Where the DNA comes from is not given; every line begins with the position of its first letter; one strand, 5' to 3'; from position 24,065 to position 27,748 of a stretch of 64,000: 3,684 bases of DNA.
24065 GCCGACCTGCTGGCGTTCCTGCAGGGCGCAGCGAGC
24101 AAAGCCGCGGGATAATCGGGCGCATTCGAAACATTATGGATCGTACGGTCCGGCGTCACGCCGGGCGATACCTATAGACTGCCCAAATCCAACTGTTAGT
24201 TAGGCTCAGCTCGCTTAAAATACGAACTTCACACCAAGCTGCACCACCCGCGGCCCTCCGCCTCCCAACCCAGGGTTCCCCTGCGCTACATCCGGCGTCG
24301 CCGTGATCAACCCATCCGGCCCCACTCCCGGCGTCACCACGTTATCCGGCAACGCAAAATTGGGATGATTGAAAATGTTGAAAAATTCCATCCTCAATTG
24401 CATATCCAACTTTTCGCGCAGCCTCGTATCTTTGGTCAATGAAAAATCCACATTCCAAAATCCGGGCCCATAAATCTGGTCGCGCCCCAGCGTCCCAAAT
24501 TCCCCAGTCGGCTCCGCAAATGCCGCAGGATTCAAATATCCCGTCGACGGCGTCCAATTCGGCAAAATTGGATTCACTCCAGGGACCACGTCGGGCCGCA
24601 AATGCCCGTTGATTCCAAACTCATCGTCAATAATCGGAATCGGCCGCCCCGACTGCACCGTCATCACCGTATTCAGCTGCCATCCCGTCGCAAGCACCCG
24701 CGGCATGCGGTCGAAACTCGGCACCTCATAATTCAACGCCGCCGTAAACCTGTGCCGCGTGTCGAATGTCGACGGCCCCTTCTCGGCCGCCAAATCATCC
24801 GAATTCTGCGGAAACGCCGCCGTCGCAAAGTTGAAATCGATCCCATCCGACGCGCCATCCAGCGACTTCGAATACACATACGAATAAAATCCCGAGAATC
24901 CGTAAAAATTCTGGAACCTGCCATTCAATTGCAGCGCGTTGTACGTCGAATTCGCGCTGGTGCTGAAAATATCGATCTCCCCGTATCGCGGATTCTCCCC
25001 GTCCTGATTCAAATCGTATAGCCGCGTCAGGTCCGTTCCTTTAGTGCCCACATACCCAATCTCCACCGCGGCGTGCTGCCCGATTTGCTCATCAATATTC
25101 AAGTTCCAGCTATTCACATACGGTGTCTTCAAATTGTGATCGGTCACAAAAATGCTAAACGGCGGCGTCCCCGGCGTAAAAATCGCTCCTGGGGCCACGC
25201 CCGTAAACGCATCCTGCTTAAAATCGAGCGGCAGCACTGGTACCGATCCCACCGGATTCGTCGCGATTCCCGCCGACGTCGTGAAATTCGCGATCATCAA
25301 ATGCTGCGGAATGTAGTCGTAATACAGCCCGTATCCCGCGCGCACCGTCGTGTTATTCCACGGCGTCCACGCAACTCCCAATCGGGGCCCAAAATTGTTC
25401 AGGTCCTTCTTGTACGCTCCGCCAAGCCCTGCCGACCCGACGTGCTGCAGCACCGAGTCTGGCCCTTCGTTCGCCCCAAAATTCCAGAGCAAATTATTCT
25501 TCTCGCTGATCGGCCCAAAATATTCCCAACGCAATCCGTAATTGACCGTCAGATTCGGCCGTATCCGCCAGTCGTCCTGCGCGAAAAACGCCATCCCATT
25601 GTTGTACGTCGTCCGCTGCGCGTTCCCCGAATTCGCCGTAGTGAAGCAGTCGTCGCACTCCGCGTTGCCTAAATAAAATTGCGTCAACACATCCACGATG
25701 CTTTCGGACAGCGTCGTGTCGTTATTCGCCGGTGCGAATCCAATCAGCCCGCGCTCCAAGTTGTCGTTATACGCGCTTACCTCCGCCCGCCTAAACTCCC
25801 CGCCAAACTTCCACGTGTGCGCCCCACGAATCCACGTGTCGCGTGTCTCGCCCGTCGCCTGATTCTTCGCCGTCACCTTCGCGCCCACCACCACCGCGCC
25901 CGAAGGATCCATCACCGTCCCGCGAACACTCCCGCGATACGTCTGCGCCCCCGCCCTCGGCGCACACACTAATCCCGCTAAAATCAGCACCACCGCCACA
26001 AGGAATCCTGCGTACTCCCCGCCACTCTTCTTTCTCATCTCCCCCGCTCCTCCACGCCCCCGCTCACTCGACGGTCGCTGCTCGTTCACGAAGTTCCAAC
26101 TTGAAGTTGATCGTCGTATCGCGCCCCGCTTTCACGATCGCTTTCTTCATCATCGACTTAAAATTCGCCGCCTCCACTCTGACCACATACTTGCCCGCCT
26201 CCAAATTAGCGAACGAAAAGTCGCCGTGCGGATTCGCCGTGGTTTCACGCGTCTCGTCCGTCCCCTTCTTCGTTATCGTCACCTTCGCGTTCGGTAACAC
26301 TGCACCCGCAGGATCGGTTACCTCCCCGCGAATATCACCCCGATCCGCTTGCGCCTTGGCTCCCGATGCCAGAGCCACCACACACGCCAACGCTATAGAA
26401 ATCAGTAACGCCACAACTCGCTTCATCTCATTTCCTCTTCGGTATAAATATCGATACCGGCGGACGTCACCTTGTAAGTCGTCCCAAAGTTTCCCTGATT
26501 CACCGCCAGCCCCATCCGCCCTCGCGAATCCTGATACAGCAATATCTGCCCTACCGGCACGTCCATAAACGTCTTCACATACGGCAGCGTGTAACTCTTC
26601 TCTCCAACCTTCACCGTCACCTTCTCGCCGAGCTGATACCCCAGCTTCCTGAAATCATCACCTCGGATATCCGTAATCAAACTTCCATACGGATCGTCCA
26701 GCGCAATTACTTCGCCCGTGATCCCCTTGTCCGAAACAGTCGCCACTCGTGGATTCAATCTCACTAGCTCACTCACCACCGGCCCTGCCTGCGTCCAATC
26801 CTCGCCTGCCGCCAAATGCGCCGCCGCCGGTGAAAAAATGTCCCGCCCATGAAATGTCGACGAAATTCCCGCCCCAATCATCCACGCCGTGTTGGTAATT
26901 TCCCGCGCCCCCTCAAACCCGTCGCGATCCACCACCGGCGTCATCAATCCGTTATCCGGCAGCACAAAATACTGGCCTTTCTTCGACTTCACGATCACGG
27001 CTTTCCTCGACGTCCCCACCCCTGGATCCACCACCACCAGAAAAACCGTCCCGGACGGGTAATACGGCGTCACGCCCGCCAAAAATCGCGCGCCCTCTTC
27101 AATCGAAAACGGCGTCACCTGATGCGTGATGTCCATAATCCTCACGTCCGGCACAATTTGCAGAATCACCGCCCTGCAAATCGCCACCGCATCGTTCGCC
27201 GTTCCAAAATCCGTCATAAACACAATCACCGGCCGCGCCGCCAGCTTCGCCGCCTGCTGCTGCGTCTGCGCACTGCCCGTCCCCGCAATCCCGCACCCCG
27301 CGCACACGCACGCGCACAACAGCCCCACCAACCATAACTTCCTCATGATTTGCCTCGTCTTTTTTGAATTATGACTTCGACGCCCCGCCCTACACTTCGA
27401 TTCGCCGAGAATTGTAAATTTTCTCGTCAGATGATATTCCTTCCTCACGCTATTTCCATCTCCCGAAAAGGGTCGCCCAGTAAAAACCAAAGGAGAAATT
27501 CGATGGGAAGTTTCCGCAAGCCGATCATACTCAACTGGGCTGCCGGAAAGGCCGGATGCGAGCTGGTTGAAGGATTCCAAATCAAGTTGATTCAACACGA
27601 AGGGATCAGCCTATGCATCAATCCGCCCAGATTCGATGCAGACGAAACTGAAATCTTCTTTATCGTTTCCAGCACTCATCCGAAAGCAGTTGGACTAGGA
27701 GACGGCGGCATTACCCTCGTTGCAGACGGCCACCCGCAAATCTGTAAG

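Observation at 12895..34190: Stem covariation and + sense-only wobble pairs in the repeat hairpins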

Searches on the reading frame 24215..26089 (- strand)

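Call 8: search_protein_families(library=pfam, proteins=[window:24215-26089:-])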
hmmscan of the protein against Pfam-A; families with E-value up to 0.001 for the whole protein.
window:24215-26089:- (624 aa): 3 families
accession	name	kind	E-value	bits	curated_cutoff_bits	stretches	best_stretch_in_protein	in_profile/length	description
PF25183.1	OMP_b-brl_4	-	3.9e-124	416.4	30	1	74-598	282-830/838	Outer membrane beta barrel domain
PF13620.12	CarboxypepD_reg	-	4.6e-07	30.5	32.3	1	54-128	1-70/82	Carboxypeptidase regulatory-like domain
PF00593.30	TonB_dep_Rec_b-barrel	-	5.4e-05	23.7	27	1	80-471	123-385/436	TonB dependent receptor-like, beta-barrel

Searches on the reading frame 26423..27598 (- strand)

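Call 8: search_protein_families(library=pfam, proteins=[window:26423-27598:-])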
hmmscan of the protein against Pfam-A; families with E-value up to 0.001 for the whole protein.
window:26423-27598:- (391 aa): 2 families
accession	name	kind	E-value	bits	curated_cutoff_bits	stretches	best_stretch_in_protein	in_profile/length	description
PF01887.21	SAM_HAT_N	-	3.4e-52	176.5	26.3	1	125-271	1-144/145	SAM hydroxide adenosyltransferase N-terminal domain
PF20257.3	SAM_HAT_C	-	1.9e-17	63.8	25.5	1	295-378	1-78/84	SAM hydroxide adenosyltransferase C-terminal domain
